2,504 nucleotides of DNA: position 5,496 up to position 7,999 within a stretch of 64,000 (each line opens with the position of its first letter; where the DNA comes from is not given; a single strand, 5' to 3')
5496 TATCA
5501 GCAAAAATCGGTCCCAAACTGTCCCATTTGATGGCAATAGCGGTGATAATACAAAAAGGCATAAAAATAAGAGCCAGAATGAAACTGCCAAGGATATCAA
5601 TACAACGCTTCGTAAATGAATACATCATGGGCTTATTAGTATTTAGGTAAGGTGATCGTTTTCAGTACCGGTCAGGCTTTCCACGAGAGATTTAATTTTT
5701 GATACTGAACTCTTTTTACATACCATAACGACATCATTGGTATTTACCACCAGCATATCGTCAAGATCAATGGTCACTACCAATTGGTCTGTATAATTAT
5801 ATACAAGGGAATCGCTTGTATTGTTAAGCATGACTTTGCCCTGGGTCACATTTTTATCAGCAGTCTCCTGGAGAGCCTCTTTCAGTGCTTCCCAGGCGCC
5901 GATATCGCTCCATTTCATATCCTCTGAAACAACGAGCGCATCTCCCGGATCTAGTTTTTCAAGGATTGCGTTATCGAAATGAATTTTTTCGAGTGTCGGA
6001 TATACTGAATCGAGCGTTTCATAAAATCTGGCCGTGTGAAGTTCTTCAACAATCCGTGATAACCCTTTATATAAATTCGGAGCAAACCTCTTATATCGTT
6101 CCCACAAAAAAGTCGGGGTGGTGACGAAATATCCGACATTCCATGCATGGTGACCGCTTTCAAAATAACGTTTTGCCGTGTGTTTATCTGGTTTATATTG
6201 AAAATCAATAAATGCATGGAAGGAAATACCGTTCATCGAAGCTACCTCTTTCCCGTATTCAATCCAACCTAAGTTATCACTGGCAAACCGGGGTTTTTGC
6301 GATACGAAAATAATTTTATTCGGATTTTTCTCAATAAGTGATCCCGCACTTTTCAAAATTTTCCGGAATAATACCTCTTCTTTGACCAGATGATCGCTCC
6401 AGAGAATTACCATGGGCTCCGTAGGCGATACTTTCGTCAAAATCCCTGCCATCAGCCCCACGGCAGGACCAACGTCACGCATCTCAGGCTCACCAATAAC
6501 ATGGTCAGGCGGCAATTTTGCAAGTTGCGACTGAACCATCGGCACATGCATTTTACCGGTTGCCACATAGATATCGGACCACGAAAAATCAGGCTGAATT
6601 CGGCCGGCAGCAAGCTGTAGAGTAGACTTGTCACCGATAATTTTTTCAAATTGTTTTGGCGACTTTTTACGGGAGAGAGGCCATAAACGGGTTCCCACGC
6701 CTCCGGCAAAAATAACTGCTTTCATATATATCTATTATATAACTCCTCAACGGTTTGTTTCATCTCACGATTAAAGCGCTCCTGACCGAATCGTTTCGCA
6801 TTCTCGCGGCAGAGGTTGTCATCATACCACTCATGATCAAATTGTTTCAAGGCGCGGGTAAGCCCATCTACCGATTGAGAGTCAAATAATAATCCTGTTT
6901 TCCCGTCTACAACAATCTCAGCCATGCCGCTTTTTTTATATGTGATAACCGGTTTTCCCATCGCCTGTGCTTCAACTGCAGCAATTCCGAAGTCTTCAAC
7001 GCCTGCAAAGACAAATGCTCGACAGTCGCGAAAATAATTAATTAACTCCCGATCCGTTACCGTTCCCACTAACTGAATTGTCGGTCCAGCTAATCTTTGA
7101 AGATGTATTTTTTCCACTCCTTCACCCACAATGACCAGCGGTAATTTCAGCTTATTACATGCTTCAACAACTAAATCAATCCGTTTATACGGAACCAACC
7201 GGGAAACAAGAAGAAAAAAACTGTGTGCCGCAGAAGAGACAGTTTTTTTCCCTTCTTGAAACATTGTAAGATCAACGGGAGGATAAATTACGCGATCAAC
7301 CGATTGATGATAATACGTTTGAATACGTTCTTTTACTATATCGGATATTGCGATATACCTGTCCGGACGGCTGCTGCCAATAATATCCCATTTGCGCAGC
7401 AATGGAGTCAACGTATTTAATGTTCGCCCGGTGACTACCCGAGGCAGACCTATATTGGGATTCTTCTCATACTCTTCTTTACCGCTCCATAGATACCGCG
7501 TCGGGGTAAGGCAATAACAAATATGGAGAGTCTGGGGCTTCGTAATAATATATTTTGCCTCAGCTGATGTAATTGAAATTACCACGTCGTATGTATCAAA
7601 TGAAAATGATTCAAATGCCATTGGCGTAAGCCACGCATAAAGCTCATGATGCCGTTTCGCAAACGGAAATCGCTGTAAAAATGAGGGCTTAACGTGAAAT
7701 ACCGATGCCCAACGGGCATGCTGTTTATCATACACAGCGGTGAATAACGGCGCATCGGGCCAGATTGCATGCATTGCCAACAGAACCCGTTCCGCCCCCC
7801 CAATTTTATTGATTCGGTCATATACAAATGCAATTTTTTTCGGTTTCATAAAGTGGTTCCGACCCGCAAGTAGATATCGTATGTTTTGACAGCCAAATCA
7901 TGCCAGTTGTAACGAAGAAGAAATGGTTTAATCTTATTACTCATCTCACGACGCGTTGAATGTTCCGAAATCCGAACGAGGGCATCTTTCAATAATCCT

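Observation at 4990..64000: Roughly 59-kb uninterrupted, single-strand glycan-assembly supercluster of more than 50 genes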

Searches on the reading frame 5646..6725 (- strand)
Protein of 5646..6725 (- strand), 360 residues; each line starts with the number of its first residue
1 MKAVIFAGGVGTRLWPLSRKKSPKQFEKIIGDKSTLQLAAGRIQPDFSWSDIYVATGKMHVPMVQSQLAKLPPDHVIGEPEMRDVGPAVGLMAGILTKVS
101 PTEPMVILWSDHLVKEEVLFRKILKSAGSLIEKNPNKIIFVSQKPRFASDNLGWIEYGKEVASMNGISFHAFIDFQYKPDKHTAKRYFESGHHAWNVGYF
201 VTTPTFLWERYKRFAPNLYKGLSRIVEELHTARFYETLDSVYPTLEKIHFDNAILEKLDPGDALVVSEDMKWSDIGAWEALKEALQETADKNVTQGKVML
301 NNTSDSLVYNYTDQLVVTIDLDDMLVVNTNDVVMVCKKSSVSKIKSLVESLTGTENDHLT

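Call 3: search_protein_families(library=pfam, proteins=[window:5646-6725:-], max_evalue=0.001)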
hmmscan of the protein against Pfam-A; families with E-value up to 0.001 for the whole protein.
window:5646-6725:- (360 aa): 3 families
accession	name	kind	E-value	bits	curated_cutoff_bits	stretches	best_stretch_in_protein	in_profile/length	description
PF00483.29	NTP_transferase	-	2.6e-26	93.1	21.2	1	2-289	1-243/245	Nucleotidyl transferase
PF22640.1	ManC_GMP_beta-helix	-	1.2e-08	35.2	27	1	302-351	7-55/55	MannoseP isomerase/GMP-like beta-helix domain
PF12804.13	NTP_transf_3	-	7.9e-06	26.6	27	1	3-127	1-111/160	MobA-like NTP transferase domain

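Call 51: search_protein_families(library=ncbifam, proteins=[window:5646-6725:-], max_evalue=0.00001)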
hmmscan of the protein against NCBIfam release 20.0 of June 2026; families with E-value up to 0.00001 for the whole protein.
window:5646-6725:- (360 aa): 2 families
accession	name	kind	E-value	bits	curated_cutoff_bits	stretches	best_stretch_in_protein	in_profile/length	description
TIGR01479.1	GMP_PMI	equivalog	3.2e-66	224.1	372.95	1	2-356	2-350/467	mannose-1-phosphate guanylyltransferase/mannose-6-phosphate isomerase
NF012004.0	PRK15460.1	equivalog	2.2e-47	161.8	859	1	3-352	8-356/478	mannose-1-phosphate guanyltransferase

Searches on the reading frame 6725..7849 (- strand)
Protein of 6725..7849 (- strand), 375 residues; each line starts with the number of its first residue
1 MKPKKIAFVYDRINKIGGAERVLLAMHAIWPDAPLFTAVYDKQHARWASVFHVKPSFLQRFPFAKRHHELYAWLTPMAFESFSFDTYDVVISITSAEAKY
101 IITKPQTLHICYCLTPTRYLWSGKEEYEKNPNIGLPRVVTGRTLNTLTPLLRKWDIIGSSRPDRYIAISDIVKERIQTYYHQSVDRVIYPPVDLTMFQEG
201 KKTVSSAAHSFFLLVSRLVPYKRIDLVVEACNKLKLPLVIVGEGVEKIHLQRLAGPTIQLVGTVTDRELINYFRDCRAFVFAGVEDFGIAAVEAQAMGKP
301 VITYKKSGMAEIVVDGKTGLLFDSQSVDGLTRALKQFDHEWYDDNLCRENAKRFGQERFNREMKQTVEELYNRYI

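Call 3: search_protein_families(library=pfam, proteins=[window:6725-7849:-], max_evalue=0.001)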
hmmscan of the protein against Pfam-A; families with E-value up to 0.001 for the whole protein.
window:6725-7849:- (375 aa): 4 families
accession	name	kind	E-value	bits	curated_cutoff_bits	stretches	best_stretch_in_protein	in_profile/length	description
PF00534.26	Glycos_transf_1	-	1.1e-28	100.3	26.4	1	210-353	16-171/172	Glycosyl transferases group 1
PF13692.12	Glyco_trans_1_4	-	7.9e-22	78.5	27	1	212-336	4-138/142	Glycosyl transferases group 1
PF20706.3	GT4-conflict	-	0.00011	21.7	26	1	203-315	191-322/385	Family 4 Glycosyltransferase in conflict systems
PF13439.12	Glyco_transf_4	-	0.00051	20.5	28.5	0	143-194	115-168/170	Glycosyltransferase Family 4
